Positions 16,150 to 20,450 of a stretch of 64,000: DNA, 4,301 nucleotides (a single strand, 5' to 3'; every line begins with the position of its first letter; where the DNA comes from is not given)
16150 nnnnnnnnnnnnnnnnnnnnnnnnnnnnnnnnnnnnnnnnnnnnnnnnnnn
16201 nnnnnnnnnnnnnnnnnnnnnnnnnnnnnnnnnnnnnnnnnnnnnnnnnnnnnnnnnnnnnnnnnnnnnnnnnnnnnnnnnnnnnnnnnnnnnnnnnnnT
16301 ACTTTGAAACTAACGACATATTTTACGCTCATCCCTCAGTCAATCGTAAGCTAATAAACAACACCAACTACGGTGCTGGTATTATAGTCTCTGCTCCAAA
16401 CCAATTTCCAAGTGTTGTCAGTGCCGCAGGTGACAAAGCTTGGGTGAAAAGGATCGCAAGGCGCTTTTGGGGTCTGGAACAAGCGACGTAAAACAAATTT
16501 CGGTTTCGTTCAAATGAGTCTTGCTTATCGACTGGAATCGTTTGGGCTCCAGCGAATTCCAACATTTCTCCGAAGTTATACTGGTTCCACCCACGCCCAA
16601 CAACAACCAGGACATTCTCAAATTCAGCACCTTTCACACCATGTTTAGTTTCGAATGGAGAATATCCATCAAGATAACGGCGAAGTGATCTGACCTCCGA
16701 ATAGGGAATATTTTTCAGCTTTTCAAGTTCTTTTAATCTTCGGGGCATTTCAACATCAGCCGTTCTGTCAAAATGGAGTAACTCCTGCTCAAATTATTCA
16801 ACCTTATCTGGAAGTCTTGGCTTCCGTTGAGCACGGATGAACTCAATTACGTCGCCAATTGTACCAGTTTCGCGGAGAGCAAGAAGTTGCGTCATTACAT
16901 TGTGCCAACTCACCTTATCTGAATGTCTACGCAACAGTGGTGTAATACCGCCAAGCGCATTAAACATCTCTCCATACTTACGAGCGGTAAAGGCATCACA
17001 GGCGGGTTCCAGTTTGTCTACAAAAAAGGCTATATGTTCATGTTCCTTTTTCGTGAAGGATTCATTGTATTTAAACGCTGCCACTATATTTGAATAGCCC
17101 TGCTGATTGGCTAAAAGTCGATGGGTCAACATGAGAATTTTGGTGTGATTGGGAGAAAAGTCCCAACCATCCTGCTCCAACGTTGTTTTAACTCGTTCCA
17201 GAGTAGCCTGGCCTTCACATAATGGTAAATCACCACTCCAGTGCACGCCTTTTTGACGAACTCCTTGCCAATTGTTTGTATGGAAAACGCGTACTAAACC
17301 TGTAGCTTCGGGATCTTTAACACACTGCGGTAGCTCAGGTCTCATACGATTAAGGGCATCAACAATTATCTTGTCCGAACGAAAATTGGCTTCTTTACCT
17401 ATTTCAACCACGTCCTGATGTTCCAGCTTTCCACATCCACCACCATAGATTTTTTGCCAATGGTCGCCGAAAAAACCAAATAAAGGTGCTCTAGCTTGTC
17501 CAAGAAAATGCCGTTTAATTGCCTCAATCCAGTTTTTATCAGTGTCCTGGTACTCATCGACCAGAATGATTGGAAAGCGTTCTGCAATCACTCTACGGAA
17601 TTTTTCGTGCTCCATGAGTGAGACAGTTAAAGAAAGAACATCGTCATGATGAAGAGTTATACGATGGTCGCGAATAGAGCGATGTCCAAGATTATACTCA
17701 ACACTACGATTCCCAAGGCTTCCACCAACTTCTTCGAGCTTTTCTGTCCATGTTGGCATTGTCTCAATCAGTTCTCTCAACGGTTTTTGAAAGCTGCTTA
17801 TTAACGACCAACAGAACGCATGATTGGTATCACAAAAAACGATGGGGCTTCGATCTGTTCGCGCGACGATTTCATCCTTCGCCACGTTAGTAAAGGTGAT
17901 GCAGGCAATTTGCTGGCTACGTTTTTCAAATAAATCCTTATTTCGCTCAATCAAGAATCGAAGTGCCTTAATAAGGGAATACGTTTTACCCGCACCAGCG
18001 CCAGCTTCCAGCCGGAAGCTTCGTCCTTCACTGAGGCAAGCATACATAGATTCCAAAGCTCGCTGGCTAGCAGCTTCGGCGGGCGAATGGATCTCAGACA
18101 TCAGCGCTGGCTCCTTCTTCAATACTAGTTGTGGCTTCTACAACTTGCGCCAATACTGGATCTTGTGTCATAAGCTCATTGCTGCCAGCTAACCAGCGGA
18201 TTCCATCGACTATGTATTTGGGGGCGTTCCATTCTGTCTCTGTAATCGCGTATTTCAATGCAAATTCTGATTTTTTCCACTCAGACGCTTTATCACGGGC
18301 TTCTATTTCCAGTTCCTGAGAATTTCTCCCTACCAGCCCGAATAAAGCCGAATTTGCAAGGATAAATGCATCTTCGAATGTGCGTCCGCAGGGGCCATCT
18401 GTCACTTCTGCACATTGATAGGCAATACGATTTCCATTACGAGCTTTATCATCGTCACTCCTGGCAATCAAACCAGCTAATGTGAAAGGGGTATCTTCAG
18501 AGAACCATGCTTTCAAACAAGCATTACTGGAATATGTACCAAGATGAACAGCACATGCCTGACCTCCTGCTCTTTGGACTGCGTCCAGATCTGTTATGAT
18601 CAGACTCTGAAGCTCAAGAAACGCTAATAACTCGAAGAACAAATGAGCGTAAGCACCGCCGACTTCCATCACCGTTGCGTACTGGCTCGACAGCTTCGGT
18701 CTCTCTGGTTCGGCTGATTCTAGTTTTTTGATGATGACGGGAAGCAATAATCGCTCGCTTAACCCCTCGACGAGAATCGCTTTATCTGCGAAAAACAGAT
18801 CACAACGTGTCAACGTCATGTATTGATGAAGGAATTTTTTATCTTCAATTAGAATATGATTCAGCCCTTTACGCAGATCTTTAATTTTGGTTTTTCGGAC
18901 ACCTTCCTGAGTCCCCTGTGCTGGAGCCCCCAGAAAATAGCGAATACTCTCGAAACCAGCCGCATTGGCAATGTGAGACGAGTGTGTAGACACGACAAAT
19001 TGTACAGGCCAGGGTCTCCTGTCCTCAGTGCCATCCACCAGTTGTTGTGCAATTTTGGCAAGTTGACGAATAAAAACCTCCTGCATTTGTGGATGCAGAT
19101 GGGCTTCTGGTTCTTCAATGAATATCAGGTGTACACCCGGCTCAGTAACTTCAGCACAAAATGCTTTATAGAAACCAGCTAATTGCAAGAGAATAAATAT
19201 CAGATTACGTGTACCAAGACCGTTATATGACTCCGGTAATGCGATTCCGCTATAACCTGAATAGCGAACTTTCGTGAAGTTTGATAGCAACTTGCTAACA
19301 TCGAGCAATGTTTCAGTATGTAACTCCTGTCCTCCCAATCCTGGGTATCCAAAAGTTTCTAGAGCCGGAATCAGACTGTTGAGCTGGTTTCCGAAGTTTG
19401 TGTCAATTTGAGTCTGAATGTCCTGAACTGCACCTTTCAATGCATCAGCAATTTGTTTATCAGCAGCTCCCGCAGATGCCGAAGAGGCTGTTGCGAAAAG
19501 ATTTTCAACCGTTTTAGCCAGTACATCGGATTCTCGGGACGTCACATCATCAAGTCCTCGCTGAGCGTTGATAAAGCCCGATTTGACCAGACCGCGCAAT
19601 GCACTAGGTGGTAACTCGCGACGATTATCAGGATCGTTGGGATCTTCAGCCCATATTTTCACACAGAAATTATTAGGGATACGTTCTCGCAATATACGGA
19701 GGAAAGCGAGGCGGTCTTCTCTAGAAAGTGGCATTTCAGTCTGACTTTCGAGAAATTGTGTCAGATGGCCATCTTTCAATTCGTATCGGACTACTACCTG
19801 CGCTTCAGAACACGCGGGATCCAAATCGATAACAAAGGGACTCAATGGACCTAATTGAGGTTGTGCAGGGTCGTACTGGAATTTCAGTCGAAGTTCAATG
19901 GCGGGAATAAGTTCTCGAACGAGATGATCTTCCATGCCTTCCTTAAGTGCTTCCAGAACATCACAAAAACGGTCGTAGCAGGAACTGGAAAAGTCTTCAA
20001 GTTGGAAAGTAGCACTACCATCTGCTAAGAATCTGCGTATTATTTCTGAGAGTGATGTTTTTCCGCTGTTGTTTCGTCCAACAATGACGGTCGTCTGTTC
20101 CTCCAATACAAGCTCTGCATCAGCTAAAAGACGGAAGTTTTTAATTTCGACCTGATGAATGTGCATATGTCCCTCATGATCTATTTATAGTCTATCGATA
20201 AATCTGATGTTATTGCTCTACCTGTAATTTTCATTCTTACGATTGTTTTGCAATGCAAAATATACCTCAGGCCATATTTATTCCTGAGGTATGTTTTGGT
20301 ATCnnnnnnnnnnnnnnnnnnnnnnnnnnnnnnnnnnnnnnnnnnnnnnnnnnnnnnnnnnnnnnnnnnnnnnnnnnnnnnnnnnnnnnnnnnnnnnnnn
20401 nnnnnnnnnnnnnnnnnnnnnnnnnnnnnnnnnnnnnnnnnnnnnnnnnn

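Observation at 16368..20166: OLD-family ATPase/TOPRIM nuclease coupled to a UvrD-like helicase (Gabija-like pair)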

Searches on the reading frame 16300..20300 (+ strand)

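Call 18: search_protein_families(proteins=[L001:16005-18461:-, L001:18465-22367:-, L001:24172-24639:+, L001:25827-26249:-], library=padloc, max_evalue=0.01)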
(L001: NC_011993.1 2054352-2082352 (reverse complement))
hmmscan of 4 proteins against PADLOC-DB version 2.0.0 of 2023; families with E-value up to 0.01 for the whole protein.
L001:16005-18461:- (818 aa): 0 families

L001:18465-22367:- (1300 aa): 0 families

L001:24172-24639:+ (155 aa): 0 families

L001:25827-26249:- (140 aa): 0 families

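Call 19: search_protein_families(proteins=[L001:16005-18461:-, L001:18465-22367:-, L001:24172-24639:+, L001:25827-26249:-], library=ncbifam, max_evalue=0.01)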
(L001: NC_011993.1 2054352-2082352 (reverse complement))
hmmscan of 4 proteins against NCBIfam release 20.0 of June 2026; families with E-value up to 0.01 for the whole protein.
L001:16005-18461:- (818 aa): 0 families

L001:18465-22367:- (1300 aa): 0 families

L001:24172-24639:+ (155 aa): 0 families

L001:25827-26249:- (140 aa): 0 families

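Call 23: profile_search(protein=L001:16005-18461:-)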
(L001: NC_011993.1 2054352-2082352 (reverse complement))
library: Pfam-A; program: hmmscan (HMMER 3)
A. the first sequence (818 residues): domains with independent E <= 10: 0; with E <= 0.001: 0
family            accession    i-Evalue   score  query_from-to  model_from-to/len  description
(no Pfam family matches the first sequence, even at E <= 10)

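Call 40: search_solved_structures(query=L001:12072-13802:-, max_evalue=0.001, show_alignments=1)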
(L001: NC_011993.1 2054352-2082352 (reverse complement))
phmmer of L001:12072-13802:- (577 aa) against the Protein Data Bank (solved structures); distinct sequences matched with E-value up to 0.001: 6.
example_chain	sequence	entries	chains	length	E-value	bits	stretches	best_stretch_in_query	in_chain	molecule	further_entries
8jqb_E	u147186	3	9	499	1.2e-05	27.2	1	22-219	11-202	Gabija protein GajB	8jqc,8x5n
8iud_A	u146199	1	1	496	1.3e-05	27.1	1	23-219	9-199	Gabija protein GajB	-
8j4t_G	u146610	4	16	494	1.4e-05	27.1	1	23-219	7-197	Gabija protein GajB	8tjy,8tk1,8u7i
8sm3_B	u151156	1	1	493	1.5e-05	27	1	23-219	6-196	Gabija protein GajB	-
1uaa_A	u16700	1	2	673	1.9e-05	26.6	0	102-223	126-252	PROTEIN (ATP-DEPENDENT DNA HELICASE REP.)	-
9dci_A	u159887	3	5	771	0.0009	21.1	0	19-98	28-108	ATP-dependent DNA helicase UvrD1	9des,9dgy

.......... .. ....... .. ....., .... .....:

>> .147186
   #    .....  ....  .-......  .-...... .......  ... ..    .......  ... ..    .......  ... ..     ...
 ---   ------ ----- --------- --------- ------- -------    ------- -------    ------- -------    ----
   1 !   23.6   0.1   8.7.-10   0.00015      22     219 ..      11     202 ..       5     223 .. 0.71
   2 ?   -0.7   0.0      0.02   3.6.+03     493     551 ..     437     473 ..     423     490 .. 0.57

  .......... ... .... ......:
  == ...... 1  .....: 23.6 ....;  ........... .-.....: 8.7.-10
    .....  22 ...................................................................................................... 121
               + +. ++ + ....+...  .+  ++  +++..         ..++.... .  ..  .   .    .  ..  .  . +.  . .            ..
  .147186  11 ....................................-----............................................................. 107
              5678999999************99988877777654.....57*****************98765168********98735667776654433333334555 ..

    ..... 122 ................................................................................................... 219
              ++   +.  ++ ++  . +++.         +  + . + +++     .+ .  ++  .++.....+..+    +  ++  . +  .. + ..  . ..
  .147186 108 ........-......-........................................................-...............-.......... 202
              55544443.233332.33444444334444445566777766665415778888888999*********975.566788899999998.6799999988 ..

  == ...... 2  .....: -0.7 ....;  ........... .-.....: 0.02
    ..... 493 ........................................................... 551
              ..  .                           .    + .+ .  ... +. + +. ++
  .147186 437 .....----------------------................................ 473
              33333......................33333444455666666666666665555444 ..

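Call 43: profile_search(protein=L001:12072-13802:-)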
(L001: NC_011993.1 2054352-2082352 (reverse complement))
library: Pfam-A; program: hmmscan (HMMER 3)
A. the first sequence (577 residues): domains with independent E <= 10: 8; with E <= 0.001: 4
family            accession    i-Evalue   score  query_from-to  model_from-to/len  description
AAA_19            PF13245.12    4.7e-10    40.2      28-221        13-133/134  AAA domain
UvrD-helicase     PF00580.27    4.8e-09    36.7     150-220       186-254/271  UvrD/REP helicase N-terminal domain
UvrD-helicase     PF00580.27    1.3e-06    28.8      25-103        12-92/271  UvrD/REP helicase N-terminal domain
UvrD_C            PF13361.12    1.5e-06    28.3     344-553       175-348/350  UvrD-like helicase C-terminal domain
DEATH_SH3BP4      PF24094.1        0.25    11.8     327-375        48-95/107  SH3BP4, DEATH domain-like
AAA_11            PF13086.12       0.69    10.1      16-84          7-74/257  AAA domain
UvrD_C_2          PF13538.12       0.82    10.0     526-550        27-51/52  UvrD-like helicase C-terminal domain
UvrD_C_2          PF13538.12        6.5     7.1     485-510         6-31/52  UvrD-like helicase C-terminal domain

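Call 52: search_protein_families(proteins=[L001:12072-13802:-, L001:16005-18461:-, L001:18465-22367:-], library=phrogs, max_evalue=0.001)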
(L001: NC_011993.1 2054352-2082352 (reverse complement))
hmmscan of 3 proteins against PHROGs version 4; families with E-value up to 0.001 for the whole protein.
L001:12072-13802:- (577 aa): 2 families
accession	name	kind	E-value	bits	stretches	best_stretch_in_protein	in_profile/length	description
phrog_1967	-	DNA, RNA and nucleotide metabolism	7.3e-31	108.5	2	152-550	342-666/776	DNA helicase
phrog_325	-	DNA, RNA and nucleotide metabolism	0.00014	21.3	0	21-78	488-535/986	Dda-like helicase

L001:16005-18461:- (818 aa): 0 families

L001:18465-22367:- (1300 aa): 0 families

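Call 64: find_homologous_proteins(query=L001:16005-18461:-, max_evalue=0.00001)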
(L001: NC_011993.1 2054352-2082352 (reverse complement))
Query L001:16005-18461:- (818 aa): 66 proteins with E <= 0.00001 among 8000 candidates.
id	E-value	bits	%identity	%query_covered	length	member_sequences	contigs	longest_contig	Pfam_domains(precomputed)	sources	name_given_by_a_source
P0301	0.0e+0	1507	78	100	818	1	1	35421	-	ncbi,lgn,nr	ncbi:hypothetical protein DFO54_1204 [Erwinia sp. AG740]|nr:hypothetical protein DFO54_1204 [Erwinia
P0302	0.0e+0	1506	79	100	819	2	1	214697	-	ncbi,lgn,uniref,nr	ncbi:Uncharacterised protein [Serratia quinivorans]|uniref:hypothetical protein n=1 Tax=Serratia qui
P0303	0.0e+0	1363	71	100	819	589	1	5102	-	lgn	-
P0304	0.0e+0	1049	57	99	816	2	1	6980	-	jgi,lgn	jgi:hypothetical protein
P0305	0.0e+0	1036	57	99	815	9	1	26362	-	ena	-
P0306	0.0e+0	1028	57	98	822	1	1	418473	-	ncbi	ncbi:MAG: hypothetical protein AAGN15_05250 [Cyanobacteria bacterium J06581_3]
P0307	0.0e+0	1026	57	99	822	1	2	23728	-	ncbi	ncbi:MAG: hypothetical protein AAFQ80_23090 [Cyanobacteria bacterium J06621_8]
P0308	1.1e-294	998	56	97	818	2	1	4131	-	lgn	-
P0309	8.3e-293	992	56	98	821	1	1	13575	-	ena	-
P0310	9.4e-292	988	55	98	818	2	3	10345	-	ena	-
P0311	8.3e-290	982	55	98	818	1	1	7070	-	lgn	-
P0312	5.1e-289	979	54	98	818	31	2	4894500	-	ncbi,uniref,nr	ncbi:hypothetical protein ACD631_14790 [Alteromonas macleodii]|uniref:hypothetical protein n=1 Tax=A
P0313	5.7e-288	976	55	98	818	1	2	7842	-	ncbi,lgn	ncbi:MAG: hypothetical protein AAFN38_24780 [Cyanobacteria bacterium J06560_5]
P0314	1.3e-286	971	53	99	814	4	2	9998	-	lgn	-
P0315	7.9e-286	969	54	99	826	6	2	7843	-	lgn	-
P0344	6.9e-217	741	45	98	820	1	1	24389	-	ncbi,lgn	ncbi:hypothetical protein [Spirochaeta dissipatitropha]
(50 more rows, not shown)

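Call 65: find_encoding_contigs(protein=P0312, flank=9000, max_places=1)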
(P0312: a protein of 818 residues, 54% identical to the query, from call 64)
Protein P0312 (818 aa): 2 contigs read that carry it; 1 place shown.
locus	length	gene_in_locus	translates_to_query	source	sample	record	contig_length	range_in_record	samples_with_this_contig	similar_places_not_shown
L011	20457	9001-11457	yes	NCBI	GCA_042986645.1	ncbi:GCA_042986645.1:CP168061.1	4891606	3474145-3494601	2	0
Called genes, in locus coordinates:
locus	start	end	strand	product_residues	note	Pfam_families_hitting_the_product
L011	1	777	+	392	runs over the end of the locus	PF00756:Esterase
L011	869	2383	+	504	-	PF00144:Beta-lactamase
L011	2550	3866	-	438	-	PF13657:Couple_hipA, PF07804:HipA_C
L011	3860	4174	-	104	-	PF13560:HTH_31 (weak), PF01381:HTH_3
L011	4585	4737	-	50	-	-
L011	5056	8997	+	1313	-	-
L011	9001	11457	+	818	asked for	-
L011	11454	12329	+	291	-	-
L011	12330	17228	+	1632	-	-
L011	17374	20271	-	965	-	PF02347:GDC-P, PF01212:Beta_elim_lyase (faint), PF02347:GDC-P (weak), PF21478:GcvP2_C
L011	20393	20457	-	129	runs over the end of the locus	PF01597:GCV_H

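Call 66: find_encoding_contigs(protein=P0306, flank=9000, max_places=1)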
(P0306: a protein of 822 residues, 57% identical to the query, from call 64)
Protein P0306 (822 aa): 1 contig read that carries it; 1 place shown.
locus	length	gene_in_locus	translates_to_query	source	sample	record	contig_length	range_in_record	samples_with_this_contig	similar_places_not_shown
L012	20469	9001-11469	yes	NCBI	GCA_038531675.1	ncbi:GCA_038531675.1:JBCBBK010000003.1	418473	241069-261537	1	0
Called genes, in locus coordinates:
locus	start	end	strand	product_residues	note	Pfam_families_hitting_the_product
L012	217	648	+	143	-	PF00254:FKBP_C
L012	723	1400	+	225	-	PF00106:adh_short, PF08659:KR, PF13561:adh_short_C2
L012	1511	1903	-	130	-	PF01850:PIN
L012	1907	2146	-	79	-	PF10047:DUF2281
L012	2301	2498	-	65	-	PF01909:NTP_transf_2, PF18765:Polbeta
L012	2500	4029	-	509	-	PF19936:DUF6399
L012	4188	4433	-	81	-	-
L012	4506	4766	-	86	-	PF13561:adh_short_C2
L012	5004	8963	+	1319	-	-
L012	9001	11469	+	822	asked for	-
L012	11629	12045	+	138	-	PF02463:SMC_N, PF13175:AAA_15, PF13476:AAA_23 (weak), PF13304:AAA_21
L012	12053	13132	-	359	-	PF01609:DDE_Tnp_1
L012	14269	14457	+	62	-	-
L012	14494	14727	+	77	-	-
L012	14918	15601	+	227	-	-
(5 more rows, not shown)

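Call 67: find_encoding_contigs(protein=P0344, flank=9000, max_places=1)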
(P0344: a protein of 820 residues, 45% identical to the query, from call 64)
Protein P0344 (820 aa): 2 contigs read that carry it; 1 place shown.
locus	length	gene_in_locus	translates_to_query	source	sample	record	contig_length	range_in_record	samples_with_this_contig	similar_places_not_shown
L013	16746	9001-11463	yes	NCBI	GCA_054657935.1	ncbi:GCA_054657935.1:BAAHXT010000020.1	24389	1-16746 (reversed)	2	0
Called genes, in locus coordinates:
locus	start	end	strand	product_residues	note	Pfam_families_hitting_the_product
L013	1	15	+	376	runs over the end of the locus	PF07690:MFS_1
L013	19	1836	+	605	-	PF00270:DEAD, PF00271:Helicase_C, PF16124:RecQ_Zn_bind, PF09382:RQC, PF00570:HRDC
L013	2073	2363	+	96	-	-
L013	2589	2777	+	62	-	PF12728:HTH_17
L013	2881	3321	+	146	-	PF14297:Lin1244_N (weak)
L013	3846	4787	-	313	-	-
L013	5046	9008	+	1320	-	-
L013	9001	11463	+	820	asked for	-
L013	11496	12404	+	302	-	-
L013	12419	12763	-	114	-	PF13560:HTH_31, PF12844:HTH_19, PF01381:HTH_3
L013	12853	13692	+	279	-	-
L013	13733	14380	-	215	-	-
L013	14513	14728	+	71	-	-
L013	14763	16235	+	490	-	-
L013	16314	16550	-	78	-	-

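Call 80: profile_search(protein=L001:18768-22367:-)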
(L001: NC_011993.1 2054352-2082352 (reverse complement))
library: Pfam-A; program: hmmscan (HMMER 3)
A. the first sequence (1200 residues): domains with independent E <= 10: 4; with E <= 0.001: 0
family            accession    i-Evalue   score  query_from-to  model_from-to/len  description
AAA_11            PF13086.12       0.03    14.5      18-227         5-172/257  AAA domain
DEAD              PF00270.35       0.24    11.6      35-92         19-70/167  DEAD/DEAH box helicase
YDR124W_N         PF21652.2        0.76    10.2     730-772        11-54/67  YDR124W, N-terminal
T2SSE             PF00437.27        1.4     7.9      34-49        146-161/370  Type II/IV secretion system protein

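Call 83: search_solved_structures(query=L001:18465-22367:-, max_evalue=1)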
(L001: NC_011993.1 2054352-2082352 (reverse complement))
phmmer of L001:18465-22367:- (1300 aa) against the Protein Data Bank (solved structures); distinct sequences matched with E-value up to 1: 0.
